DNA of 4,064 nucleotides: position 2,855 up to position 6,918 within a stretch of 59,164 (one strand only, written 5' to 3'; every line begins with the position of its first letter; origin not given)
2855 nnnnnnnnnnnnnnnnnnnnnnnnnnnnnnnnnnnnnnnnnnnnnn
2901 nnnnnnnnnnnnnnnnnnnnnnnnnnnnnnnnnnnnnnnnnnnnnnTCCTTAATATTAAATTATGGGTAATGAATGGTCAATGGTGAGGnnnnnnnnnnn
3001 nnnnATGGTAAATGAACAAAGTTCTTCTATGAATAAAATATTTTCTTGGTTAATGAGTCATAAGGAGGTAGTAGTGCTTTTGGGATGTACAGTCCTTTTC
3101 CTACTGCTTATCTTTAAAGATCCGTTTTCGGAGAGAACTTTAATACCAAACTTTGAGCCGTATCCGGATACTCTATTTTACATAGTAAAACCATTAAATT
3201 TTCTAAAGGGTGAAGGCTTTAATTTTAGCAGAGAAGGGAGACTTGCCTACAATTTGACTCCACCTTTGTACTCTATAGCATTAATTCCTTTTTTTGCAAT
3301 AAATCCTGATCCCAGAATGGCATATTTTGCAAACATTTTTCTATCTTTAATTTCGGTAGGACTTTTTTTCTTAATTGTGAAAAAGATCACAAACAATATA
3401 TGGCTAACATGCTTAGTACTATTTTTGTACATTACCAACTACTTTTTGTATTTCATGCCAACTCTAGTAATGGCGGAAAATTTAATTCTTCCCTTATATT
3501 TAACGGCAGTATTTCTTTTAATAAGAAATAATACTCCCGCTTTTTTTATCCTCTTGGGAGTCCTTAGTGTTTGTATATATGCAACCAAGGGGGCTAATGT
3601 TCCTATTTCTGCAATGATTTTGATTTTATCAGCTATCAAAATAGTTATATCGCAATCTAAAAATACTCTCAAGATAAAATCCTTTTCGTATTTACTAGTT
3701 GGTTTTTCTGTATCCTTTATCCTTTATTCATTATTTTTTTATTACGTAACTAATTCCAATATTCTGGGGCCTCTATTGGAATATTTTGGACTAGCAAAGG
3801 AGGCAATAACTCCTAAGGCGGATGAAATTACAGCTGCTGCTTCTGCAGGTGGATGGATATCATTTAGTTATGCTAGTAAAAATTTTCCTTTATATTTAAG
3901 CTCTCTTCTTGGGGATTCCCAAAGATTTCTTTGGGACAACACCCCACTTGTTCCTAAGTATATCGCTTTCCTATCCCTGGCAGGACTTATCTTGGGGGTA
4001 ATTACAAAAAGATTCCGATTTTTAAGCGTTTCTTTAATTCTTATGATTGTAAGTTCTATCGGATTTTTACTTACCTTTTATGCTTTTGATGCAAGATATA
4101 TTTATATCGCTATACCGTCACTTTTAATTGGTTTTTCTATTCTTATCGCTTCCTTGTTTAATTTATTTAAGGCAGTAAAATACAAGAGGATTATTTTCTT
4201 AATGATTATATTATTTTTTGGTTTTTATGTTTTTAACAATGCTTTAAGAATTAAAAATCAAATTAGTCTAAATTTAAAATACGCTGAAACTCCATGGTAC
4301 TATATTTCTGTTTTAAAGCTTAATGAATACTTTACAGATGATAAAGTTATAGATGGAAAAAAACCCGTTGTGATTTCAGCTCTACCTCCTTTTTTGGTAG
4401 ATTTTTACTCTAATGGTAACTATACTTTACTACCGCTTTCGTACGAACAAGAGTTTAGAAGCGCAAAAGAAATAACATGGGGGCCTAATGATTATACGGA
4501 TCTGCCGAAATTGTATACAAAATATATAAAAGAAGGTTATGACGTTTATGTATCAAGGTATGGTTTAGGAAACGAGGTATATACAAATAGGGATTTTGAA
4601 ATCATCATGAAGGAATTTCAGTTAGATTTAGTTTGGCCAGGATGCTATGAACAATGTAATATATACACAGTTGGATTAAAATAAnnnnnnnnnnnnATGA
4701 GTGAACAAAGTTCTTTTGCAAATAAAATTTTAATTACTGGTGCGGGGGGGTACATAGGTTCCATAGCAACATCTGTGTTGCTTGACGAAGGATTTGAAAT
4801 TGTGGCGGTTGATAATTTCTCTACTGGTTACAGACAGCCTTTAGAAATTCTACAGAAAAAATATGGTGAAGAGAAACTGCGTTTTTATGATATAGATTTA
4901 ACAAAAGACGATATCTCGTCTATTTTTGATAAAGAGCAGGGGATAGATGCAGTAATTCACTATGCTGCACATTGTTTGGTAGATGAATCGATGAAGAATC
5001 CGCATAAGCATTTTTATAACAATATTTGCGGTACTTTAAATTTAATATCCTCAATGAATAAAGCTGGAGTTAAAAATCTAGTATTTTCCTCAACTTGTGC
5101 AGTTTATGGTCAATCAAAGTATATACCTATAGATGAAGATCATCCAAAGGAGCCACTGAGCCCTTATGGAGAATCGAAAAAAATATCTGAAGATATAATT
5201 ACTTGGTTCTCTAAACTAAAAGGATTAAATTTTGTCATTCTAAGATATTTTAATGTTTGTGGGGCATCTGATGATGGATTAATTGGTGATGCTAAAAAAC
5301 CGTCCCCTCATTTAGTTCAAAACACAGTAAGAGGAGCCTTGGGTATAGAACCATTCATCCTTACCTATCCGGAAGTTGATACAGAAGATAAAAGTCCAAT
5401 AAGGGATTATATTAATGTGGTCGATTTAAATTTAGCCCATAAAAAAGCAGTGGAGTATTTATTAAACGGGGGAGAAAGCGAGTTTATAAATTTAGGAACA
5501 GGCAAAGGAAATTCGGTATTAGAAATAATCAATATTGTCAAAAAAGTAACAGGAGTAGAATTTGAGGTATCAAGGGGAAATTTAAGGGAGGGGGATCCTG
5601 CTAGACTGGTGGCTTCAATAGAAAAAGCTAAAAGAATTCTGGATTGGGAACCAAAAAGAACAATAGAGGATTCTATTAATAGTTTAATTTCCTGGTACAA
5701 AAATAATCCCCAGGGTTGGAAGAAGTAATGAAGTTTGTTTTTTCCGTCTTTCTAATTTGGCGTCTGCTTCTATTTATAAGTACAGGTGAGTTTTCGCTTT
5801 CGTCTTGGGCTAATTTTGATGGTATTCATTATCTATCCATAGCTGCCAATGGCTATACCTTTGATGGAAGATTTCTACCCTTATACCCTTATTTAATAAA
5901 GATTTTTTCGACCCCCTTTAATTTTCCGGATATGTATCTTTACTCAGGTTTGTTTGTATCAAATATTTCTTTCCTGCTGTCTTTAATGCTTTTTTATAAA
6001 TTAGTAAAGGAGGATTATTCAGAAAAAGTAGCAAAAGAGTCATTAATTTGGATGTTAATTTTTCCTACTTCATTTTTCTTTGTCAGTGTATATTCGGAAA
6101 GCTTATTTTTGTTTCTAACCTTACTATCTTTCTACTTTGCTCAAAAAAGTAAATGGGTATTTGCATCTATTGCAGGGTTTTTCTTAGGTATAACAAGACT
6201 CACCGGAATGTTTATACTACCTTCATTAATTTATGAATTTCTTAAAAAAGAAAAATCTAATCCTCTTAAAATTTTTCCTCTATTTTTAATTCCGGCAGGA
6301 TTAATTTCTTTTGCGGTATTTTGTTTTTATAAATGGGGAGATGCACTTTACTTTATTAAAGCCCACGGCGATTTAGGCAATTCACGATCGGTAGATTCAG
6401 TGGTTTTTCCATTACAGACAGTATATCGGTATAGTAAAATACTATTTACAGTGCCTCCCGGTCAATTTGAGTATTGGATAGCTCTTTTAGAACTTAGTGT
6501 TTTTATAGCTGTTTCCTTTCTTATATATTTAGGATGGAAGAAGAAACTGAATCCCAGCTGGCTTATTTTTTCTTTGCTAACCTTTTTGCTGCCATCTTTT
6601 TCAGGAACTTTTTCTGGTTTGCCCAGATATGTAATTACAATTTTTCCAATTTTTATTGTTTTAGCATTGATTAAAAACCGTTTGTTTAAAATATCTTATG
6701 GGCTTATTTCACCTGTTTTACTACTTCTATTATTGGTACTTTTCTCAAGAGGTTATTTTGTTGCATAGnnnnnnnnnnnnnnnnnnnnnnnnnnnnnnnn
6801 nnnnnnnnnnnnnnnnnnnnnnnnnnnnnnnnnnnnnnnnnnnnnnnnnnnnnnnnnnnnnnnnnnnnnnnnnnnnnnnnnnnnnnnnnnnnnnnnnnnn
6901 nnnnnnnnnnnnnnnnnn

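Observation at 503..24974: Exceptionally GT-C-rich glycosylation megalocus: a possibly undescribed extracytoplasmic glycan-assembly or protein-glycosylation system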

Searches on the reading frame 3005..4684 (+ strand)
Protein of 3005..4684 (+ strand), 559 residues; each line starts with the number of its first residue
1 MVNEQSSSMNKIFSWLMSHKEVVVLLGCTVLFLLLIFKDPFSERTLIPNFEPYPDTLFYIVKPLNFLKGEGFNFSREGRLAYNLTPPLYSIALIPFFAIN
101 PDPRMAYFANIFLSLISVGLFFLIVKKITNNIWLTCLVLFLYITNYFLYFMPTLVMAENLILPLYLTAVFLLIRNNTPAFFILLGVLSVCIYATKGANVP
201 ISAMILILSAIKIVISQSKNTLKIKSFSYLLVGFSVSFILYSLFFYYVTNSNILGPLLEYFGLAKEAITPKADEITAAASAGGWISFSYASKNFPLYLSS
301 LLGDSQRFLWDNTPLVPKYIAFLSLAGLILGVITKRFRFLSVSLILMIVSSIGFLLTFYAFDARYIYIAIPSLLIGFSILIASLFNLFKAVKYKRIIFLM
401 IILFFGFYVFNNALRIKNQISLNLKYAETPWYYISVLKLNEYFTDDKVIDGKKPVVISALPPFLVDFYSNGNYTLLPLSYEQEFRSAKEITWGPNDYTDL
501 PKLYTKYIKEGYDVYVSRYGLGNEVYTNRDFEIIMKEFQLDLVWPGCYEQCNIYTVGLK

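Call 4: search_protein_families(library=pfam, proteins=[window:3005-4684:+], max_evalue=0.01)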
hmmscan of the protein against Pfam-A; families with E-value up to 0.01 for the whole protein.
window:3005-4684:+ (559 aa): 0 families

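Call 9: search_protein_families(library=ncbifam, proteins=[window:3005-4684:+], max_evalue=1)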
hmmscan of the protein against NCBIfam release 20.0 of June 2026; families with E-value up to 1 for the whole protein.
window:3005-4684:+ (559 aa): 0 families

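Call 14: search_solved_structures(query=window:3005-4684:+, max_evalue=10)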
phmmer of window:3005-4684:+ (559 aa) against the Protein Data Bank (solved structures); distinct sequences matched with E-value up to 10: 2.
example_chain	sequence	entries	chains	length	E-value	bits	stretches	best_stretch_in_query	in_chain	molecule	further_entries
2jep_A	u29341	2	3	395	0.072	15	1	448-521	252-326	XYLOGLUCANASE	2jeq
4rz0_A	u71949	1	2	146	0.25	13.3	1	446-528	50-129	PFL0690c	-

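Call 16: find_homologous_proteins(query=window:3005-4684:+, max_evalue=0.001)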
Query window:3005-4684:+ (559 aa): 342 proteins with E <= 0.001 among 8000 candidates; the best 120 are listed.
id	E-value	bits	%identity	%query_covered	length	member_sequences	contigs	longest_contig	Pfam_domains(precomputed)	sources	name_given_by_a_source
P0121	0.0e+0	1218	100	100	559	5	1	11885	-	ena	-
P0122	3.2e-202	691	59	99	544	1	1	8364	-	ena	-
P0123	7.6e-201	687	58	99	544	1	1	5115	-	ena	-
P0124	3.1e-198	678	57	99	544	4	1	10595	-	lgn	-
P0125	4.0e-195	668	57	99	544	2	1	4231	-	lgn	-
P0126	6.2e-195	667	57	99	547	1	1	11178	-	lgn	-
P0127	1.5e-193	663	57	99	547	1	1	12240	-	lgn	-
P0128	1.1e-192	660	54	99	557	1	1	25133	-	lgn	-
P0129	5.5e-189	648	58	97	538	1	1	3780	-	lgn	-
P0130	3.7e-187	642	54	99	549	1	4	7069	-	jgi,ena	-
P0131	1.0e-186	640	57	97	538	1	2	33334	-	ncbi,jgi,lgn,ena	-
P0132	6.9e-177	608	53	97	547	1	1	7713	-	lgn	-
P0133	1.1e-176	607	54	98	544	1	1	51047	-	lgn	-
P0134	1.2e-176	607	52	99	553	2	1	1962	-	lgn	-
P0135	1.3e-176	607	53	99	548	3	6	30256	-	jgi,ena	-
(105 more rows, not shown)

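Call 19: search_solved_structures(query=A1, max_evalue=10)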
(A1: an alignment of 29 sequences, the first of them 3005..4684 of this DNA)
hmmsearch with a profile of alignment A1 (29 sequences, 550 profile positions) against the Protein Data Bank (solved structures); distinct sequences matched with E-value up to 10: 1.
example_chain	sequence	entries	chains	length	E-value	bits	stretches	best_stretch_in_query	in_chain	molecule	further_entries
36qu_F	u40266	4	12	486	2.4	10.2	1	483-544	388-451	V-type proton ATPase subunit B1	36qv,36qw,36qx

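Call 28: search_protein_families(library=pfam, alignment_id=A1, max_evalue=1)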
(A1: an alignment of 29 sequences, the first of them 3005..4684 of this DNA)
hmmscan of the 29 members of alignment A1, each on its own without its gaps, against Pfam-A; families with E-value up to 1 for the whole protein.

A. member 1, window:3005-4684:+ (559 aa): 1 family
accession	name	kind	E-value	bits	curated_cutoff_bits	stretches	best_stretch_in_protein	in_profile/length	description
PF06916.18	FAM210A-B_dom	-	0.91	10.5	26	0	229-276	14-61/88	FAM210A/B-like domain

B. families by the number of members that match (of 29 scanned): 8 families
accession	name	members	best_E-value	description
PF07690.21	MFS_1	1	7.1e-07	Major Facilitator Superfamily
PF24709.1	DUF7670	1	0.0011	Domain of unknown function (DUF7670)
PF11384.13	DUF3188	1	0.013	Protein of unknown function (DUF3188)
PF16255.11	Lipase_GDSL_lke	1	0.031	GDSL-like Lipase/Acylhydrolase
PF09852.15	DUF2079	1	0.051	Predicted membrane protein (DUF2079)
PF10750.14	DUF2536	1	0.1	Protein of unknown function (DUF2536)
PF05755.17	REF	1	0.12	Rubber elongation factor protein (REF)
PF06916.18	FAM210A-B_dom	1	0.91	FAM210A/B-like domain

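Call 50: predict_structure(alignment_id=A1)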
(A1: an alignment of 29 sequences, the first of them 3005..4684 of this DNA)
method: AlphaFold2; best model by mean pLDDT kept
length: 559 residues; sequences in the alignment: 29
mean_pLDDT: 82.8   pTM: 0.82
mean pLDDT of the five models: 82.8, 78.5, 77.6, 77.6, 77.3
residues with pLDDT >= 90: 231; 70-90: 226; 50-70: 83; < 50: 19
segments of 3 or more residues with pLDDT < 50: 45-52, 274-284
pLDDT, mean of each block of 10 residues (from residue 1): 63 83 89 84 52 65 85 75 81 93 84 94 94 93 84 76 96 92 97 87 95 93 95 96 86 68 60 42 59 85 79 83 96 95 95 73 79 96 86 86 92 86 66 71 89 87 69 88 73 83 94 87 79 94 78 89
secondary structure, 60 per line:
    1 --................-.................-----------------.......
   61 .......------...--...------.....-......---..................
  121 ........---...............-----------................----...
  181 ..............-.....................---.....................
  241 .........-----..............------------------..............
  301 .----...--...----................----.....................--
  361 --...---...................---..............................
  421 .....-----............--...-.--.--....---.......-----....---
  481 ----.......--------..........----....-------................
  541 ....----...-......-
elements in order: H3-18 H20-36 H54-67 E74-76 E79-81 H88-92 H94-99 H103-128 H132-146 H158-173 H178-194 H196-216 H220-249 H255-268 H287-301 E306-308 E311-313 H318-333 H338-358 H369-387 H391-425 H431-442 E455-458 H462-468 E474-477 H485-491 H500-509 E514-517 H525-537 E538-544 E553-558

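Call 53: fold_search(model_id=the predicted structure, library=pdb)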
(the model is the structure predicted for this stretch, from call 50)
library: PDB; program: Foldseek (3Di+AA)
matches with E <= 10: 386; with E <= 0.001: 18
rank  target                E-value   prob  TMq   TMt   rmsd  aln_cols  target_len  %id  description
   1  8agc_A                3.5e-07  1.00  0.53  0.44  11.4       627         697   12  Structure of yeast oligosaccharylransferase complex with lipid-linked oligosaccharide and non-acceptor peptide bound (released 2022-12-07)
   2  8pn9_A                6.2e-07  1.00  0.53  0.47  12.0       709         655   12  Structure of human oligosaccharyltransferase OST-A complex bound to NGI-1 (released 2024-05-08)
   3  7e9s_A                6.7e-07  1.00  0.53  0.37  10.6       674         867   10  Archaeal oligosaccharyltransferase AglB from Archaeoglobus fulgidus in complex with an inhibitory peptide and a dolich (released 2021-09-08)
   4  6s7o_A                8.3e-07  1.00  0.53  0.46  11.9       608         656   12  Cryo-EM structure of human oligosaccharyltransferase complex OST-A (released 2019-12-18)
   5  5ezm                  1.3e-06  1.00  0.55  0.57  11.0       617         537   10  Crystal Structure of ArnT from Cupriavidus metallidurans in the apo state (released 2016-02-17)
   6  7oci_F                2.4e-06  1.00  0.53  0.48  10.7       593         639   10  Cryo-EM structure of yeast Ost6p containing oligosaccharyltransferase complex (released 2022-02-16)
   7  5f15                  4.6e-06  1.00  0.53  0.55  11.0       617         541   12  Crystal Structure of ArnT from Cupriavidus metallidurans bound to Undecaprenyl phosphate (released 2016-02-17)
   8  8age_A                4.8e-06  1.00  0.58  0.51  10.0       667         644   11  Structure of yeast oligosaccharylransferase complex with acceptor peptide bound (released 2022-12-07)
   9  6ezn_F                6.7e-06  1.00  0.55  0.48  10.3       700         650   11  Cryo-EM structure of the yeast oligosaccharyltransferase (OST) complex (released 2018-01-17)
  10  6c26_A                1.1e-05  1.00  0.54  0.48  12.2       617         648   12  The Cryo-EM structure of a eukaryotic oligosaccharyl transferase complex (released 2018-01-31)
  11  8agb_A                1.2e-05  1.00  0.55  0.48  10.3       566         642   10  Structure of yeast oligosaccharylransferase complex with lipid-linked oligosaccharide bound (released 2022-12-07)
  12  6s7t_A                1.8e-05  1.00  0.53  0.43  11.3       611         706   11  Cryo-EM structure of human oligosaccharyltransferase complex OST-B (released 2019-12-18)
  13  3rce_A                1.8e-05  1.00  0.50  0.42  10.9       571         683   13  Bacterial oligosaccharyltransferase PglB (released 2011-06-15)
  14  6gxc_A                2.4e-05  1.00  0.52  0.43  10.8       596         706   13  Bacterial oligosaccharyltransferase PglB in complex with an inhibitory peptide and a reactive lipid-linked oligosaccha (released 2018-11-14)
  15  3waj                  2.4e-05  1.00  0.49  0.36  13.8       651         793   10  Crystal structure of the Archaeoglobus fulgidus oligosaccharyltransferase (O29867_ARCFU) complex with Zn and sulfate (released 2013-10-30)
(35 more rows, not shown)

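Call 74: search_protein_representatives(alignment_id=A1)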
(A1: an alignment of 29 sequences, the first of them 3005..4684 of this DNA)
Query: 29 sequences, 550 profile positions. Proteins with E-value up to 0.001 (for the whole library): 686; up to 1e-10: 399; up to 1e-30: 321. The best 150 are listed.
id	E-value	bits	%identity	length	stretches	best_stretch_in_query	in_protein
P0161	2.1e-233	792.7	-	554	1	13-549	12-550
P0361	2.0e-201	687.1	-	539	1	10-548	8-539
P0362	1.2e-197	674.7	-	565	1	12-549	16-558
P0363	1.8e-197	674.0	-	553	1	7-549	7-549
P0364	1.8e-194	664.2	-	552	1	10-549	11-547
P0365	5.0e-191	652.8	-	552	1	6-548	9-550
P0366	2.1e-187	640.8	-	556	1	8-548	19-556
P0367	2.5e-186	637.3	-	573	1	10-548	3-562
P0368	9.9e-186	635.3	-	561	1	7-549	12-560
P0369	1.4e-184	631.6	-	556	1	5-549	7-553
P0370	8.1e-184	629.0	-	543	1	10-549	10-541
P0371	2.4e-181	620.9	-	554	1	3-548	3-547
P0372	2.0e-178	611.2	-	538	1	13-549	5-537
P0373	7.0e-178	609.4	-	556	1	8-549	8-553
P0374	6.4e-176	602.9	-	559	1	12-549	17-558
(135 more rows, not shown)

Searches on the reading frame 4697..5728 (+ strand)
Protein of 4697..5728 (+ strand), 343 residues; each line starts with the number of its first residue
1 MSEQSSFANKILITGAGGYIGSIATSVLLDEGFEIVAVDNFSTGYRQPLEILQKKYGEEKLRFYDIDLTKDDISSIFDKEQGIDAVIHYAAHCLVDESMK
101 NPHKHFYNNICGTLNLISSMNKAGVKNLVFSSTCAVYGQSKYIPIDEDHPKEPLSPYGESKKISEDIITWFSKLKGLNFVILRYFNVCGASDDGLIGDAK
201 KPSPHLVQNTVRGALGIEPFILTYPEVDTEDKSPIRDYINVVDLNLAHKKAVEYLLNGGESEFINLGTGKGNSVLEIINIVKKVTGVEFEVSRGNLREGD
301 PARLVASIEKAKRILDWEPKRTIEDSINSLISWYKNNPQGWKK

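Call 4: search_protein_families(library=pfam, proteins=[window:4697-5728:+], max_evalue=0.01)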
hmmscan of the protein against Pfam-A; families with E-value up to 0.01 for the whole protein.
window:4697-5728:+ (343 aa): 9 families
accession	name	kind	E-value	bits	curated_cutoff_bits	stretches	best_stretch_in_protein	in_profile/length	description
PF16363.11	GDP_Man_Dehyd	-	8.8e-47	160.6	27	1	12-328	1-330/332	GDP-mannose 4,6 dehydratase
PF01370.27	Epimerase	-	1.5e-45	156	20.9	1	11-267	1-240/240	NAD dependent epimerase/dehydratase family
PF02719.21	Polysacc_synt_2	-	4.4e-16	59.3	20.2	1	11-191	1-175/293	Polysaccharide biosynthesis protein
PF01073.25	3Beta_HSD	-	5.6e-14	52.3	22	1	12-169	1-158/280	3-beta hydroxysteroid dehydrogenase/isomerase family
PF04321.23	RmlD_sub_bind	-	2.1e-13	50.5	27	1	10-191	2-155/287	RmlD substrate binding domain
PF07993.18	NAD_binding_4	-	3e-08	33.6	20.1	1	63-199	65-219/258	Male sterility protein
PF13460.12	NAD_binding_10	-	5.1e-08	33.4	27.2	1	15-184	1-143/184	NAD(P)H-binding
PF05368.20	NmrA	-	0.00011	22.3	27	1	9-135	3-109/298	NmrA-like family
PF00106.31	adh_short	-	0.0014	18.6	26.6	1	10-92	2-87/195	short chain dehydrogenase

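Call 48: search_protein_families(library=ncbifam, proteins=[window:4697-5728:+], max_evalue=0.00001)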
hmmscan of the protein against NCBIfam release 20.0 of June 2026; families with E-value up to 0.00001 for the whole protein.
window:4697-5728:+ (343 aa): 26 families (the best 25 are shown)
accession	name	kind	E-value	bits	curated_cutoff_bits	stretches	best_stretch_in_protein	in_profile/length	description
TIGR01179.1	galE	equivalog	4.5e-99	331.4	262.3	1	10-340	1-331/332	UDP-glucose 4-epimerase GalE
NF007956.0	PRK10675.1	subfamily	1.6e-61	208.3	394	1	10-342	2-337/338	UDP-glucose 4-epimerase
TIGR01181.1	dTDP_gluc_dehyt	equivalog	9e-36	123.6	365.1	1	10-342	1-319/321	dTDP-glucose 4,6-dehydratase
TIGR04180.1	EDH_00030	hypoth_equivalog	1.5e-35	122.7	475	1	11-320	1-295/297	NAD-dependent 4,6-dehydratase LegB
NF011728.1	PRK15181.1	equivalog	4e-25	88.5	760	1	9-336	16-339/348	Vi polysaccharide biosynthesis UDP-N-acetylglucosaminuronic acid C-4 epimerase TviC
TIGR02197.1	heptose_epim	equivalog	4.3e-25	88.6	274.6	1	11-336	1-315/316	ADP-glyceromanno-heptose 6-epimerase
NF007490.0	PRK10084.1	subfamily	2.8e-17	62.8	649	1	10-339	2-339/361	dTDP-glucose 4,6-dehydratase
TIGR02622.1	CDP_4_6_dhtase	equivalog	3.3e-17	62.6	278.45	1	9-336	5-332/352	CDP-glucose 4,6-dehydratase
NF008872.0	PRK11908.1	equivalog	1.1e-15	57.6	294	1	9-337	2-338/349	bifunctional UDP-4-keto-pentose/UDP-xylose synthase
NF007582.0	PRK10217.1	equivalog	1.7e-14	53.7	698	1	9-342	2-339/355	dTDP-glucose 4,6-dehydratase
TIGR03466.1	HpnA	hypoth_equivalog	2.1e-14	53.1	367.65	1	10-183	2-166/327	hopanoid-associated sugar epimerase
TIGR03589.1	PseB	equivalog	4.2e-14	52.2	407.75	1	9-190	5-171/324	UDP-N-acetylglucosamine 4,6-dehydratase (inverting)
NF042423.1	oxyalk_red_Shew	equivalog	9.9e-14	51.1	580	1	7-196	7-183/331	2-alkyl-3-oxoalkanoate reductase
TIGR01214.1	rmlD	equivalog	2.3e-13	49.9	224.05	1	10-184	1-147/285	dTDP-4-dehydrorhamnose reductase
NF005998.1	PRK08125.1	equivalog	9.1e-13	47.4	777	1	8-195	315-501/649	bifunctional UDP-4-amino-4-deoxy-L-arabinose formyltransferase/UDP-glucuronic acid oxidase ArnA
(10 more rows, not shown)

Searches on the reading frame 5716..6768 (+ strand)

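Call 4: search_protein_families(library=pfam, proteins=[window:5716-6768:+], max_evalue=0.01)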
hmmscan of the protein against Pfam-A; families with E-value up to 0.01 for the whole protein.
window:5716-6768:+ (350 aa): 0 families

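Call 9: search_protein_families(library=ncbifam, proteins=[window:5716-6768:+], max_evalue=1)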
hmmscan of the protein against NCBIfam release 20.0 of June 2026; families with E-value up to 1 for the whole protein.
window:5716-6768:+ (350 aa): 1 family
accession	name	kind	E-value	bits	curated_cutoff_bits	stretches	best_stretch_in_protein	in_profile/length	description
NF046093.1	AZOBR_p60025_fam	subfamily_domain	2.8e-06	26.7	150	1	55-184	95-221/232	AZOBR_p60025 family cell surface glycopolymer formation protein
